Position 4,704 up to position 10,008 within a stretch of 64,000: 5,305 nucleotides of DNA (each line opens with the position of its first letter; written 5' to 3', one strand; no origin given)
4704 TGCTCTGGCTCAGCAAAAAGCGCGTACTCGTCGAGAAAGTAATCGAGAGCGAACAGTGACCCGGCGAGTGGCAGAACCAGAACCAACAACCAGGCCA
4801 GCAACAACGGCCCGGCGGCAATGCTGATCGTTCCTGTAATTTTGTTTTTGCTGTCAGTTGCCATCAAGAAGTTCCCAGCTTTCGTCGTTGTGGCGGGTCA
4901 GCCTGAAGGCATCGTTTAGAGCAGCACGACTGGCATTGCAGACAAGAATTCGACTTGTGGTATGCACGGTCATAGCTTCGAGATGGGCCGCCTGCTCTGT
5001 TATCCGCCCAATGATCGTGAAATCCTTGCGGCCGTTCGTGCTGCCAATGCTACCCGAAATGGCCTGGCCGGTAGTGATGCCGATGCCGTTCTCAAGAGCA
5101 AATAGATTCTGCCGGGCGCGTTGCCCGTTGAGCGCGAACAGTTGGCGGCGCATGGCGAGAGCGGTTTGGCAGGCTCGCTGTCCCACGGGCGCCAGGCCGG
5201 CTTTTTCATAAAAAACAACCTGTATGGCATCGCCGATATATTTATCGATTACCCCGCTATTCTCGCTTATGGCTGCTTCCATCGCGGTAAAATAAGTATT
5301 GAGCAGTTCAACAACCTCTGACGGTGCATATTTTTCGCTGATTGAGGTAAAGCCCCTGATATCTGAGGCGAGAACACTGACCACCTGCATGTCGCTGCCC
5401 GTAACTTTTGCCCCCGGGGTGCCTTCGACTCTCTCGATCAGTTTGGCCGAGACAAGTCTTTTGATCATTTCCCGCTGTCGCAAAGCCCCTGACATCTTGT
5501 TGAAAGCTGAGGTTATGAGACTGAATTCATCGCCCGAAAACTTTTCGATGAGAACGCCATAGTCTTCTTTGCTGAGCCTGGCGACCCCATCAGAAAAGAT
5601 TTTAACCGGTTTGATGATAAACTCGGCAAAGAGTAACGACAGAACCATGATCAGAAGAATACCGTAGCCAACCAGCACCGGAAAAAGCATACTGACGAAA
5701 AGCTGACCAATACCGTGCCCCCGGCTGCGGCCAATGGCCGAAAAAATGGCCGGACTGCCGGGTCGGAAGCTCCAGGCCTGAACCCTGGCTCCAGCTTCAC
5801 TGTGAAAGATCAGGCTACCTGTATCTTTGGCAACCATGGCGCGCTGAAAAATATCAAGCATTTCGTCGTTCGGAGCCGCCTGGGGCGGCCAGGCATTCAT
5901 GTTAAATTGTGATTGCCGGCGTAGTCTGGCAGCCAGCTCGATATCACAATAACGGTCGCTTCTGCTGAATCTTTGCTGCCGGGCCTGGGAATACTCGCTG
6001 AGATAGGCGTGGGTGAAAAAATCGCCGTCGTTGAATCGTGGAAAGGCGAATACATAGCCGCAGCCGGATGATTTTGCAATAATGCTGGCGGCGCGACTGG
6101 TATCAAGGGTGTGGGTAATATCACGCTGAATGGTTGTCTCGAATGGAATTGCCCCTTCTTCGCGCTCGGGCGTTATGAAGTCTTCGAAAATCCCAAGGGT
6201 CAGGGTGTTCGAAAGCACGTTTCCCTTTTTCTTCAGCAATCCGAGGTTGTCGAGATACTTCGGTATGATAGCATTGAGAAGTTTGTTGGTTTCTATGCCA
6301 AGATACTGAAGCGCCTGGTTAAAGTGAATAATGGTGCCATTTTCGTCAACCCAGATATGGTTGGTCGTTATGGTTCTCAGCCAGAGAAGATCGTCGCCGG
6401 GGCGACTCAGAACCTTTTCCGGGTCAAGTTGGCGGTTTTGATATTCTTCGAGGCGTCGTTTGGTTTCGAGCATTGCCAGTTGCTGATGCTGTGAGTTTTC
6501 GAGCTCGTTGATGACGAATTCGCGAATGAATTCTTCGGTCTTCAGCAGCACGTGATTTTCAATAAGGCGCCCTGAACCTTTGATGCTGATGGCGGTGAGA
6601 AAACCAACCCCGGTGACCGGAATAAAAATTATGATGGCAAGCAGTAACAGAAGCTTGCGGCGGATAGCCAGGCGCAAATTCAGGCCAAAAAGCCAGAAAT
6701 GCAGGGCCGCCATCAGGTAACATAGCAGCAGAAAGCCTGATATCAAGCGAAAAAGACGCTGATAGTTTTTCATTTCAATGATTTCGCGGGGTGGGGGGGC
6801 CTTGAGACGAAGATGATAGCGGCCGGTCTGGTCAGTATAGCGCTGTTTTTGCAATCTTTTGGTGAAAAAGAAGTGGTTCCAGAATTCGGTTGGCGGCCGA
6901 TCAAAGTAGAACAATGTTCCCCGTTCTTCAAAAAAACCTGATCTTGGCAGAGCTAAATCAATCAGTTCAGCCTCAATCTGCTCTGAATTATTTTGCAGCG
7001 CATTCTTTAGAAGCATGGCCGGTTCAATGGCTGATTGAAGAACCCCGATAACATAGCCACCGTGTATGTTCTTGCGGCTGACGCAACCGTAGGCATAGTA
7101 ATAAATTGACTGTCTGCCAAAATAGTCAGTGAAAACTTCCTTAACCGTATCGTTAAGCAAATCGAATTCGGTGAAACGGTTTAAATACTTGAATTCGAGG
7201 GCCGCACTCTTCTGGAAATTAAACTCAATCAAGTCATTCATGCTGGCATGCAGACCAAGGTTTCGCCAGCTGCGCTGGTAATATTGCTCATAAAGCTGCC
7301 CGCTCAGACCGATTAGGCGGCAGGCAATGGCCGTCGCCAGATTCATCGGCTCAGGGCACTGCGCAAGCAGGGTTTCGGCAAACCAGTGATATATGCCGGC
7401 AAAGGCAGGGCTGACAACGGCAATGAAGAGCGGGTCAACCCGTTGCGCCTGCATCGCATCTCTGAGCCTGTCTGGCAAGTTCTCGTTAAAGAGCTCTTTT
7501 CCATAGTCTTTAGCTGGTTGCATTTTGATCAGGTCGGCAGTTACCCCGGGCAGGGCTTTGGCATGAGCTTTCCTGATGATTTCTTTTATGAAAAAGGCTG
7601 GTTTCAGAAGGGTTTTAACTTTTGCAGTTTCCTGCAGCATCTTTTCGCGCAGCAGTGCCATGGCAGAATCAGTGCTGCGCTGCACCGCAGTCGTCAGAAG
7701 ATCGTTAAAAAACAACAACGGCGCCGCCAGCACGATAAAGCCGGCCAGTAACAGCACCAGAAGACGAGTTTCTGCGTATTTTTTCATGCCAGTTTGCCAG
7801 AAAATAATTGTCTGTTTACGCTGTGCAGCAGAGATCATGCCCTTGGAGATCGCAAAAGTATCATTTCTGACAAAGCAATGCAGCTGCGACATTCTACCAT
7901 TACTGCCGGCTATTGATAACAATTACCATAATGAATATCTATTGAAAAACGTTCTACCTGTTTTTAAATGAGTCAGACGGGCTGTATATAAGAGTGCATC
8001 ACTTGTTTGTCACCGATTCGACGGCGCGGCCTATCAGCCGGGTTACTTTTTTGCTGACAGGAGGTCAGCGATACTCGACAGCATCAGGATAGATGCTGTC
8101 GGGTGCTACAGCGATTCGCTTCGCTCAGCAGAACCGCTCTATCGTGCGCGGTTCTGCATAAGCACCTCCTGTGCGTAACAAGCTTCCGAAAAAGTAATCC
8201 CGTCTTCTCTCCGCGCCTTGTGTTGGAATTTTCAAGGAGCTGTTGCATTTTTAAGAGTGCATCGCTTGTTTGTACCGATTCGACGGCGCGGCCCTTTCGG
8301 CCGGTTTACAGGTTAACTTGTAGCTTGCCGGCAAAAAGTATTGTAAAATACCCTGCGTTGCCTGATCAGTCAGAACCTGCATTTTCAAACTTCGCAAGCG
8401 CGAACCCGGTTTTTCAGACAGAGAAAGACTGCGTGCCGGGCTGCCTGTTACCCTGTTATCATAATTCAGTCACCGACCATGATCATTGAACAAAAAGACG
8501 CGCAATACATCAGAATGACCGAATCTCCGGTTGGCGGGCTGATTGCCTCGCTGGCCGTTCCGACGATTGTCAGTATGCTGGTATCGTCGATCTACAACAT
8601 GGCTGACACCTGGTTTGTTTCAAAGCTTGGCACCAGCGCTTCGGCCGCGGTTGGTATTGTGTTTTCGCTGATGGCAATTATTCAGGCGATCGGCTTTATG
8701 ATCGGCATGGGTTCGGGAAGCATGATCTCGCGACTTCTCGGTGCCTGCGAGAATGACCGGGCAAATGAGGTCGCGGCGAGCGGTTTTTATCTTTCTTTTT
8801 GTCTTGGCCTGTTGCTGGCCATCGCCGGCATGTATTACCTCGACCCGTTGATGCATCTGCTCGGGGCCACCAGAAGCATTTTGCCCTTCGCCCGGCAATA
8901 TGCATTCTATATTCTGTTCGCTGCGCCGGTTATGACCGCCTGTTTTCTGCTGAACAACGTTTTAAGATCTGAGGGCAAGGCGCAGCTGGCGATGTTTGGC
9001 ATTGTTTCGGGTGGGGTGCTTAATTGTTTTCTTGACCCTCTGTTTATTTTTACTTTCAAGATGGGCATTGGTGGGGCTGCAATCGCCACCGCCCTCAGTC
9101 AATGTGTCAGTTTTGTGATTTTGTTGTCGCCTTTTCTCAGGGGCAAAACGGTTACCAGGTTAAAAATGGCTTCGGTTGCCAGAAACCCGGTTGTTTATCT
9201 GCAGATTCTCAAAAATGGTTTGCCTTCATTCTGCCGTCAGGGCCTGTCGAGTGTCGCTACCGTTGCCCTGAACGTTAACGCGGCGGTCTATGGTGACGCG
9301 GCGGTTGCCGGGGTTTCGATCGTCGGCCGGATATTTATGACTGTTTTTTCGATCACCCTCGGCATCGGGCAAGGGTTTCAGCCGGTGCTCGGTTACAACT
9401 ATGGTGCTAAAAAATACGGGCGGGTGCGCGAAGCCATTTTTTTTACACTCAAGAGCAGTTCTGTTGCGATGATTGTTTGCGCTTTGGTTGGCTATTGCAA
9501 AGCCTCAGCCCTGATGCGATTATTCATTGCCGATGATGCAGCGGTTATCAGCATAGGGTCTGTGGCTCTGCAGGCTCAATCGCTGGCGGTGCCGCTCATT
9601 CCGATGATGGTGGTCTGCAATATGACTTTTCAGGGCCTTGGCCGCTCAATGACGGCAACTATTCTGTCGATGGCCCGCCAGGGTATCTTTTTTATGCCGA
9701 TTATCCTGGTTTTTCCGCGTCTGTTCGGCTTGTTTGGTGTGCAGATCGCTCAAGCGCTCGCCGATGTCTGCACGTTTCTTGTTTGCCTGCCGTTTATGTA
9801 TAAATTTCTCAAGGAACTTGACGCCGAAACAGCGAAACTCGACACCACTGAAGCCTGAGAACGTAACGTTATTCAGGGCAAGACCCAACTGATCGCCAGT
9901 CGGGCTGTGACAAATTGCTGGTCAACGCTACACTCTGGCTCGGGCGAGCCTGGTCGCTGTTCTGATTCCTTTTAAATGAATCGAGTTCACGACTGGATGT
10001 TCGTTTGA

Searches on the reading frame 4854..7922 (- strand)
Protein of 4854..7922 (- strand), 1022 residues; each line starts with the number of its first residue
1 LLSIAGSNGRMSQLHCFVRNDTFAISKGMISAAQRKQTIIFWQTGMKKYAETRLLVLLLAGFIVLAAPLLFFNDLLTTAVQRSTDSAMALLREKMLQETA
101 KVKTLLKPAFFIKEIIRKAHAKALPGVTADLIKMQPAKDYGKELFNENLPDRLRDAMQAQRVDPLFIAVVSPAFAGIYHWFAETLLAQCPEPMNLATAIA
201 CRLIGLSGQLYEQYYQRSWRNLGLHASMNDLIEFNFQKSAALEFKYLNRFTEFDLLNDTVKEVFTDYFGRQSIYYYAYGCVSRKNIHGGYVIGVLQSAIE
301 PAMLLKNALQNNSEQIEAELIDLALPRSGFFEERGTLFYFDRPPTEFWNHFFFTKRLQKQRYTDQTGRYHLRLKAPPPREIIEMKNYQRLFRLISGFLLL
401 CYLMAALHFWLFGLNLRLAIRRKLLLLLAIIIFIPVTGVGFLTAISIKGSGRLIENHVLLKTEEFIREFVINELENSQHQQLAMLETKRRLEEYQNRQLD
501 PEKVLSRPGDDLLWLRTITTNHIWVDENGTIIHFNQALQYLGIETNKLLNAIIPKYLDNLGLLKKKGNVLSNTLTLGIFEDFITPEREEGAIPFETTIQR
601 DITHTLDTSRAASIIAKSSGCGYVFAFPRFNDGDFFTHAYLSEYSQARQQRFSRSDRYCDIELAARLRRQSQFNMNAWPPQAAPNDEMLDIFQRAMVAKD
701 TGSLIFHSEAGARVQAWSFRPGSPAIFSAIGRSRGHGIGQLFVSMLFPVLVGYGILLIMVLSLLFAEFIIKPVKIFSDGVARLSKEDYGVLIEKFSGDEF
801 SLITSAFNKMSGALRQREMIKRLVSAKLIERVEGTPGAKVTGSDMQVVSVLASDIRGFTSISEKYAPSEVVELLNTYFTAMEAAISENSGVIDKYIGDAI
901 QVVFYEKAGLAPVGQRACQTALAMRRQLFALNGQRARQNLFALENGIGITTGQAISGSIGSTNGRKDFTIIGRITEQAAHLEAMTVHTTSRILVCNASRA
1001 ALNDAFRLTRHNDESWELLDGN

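Call 9: search_protein_families(library=pfam, proteins=[window:4854-7922:-], max_evalue=0.001)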
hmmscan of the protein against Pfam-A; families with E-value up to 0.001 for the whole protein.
window:4854-7922:- (1022 aa): 2 families
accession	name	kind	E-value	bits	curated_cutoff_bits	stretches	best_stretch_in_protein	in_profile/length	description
PF00211.25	Guanylate_cyc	-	3.7e-13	49.9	21.9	1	845-1013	6-167/183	Adenylate and Guanylate cyclase catalytic domain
PF00672.30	HAMP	-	2.4e-05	25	25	1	766-816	3-53/53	HAMP domain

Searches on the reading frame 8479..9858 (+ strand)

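Call 9: search_protein_families(library=pfam, proteins=[window:8479-9858:+], max_evalue=0.001)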
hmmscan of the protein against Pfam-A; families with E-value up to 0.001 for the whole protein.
window:8479-9858:+ (459 aa): 1 family
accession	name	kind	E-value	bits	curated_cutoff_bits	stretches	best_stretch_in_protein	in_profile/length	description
PF01554.23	MatE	-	1.9e-47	161.4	24.9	2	28-188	1-161/161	MatE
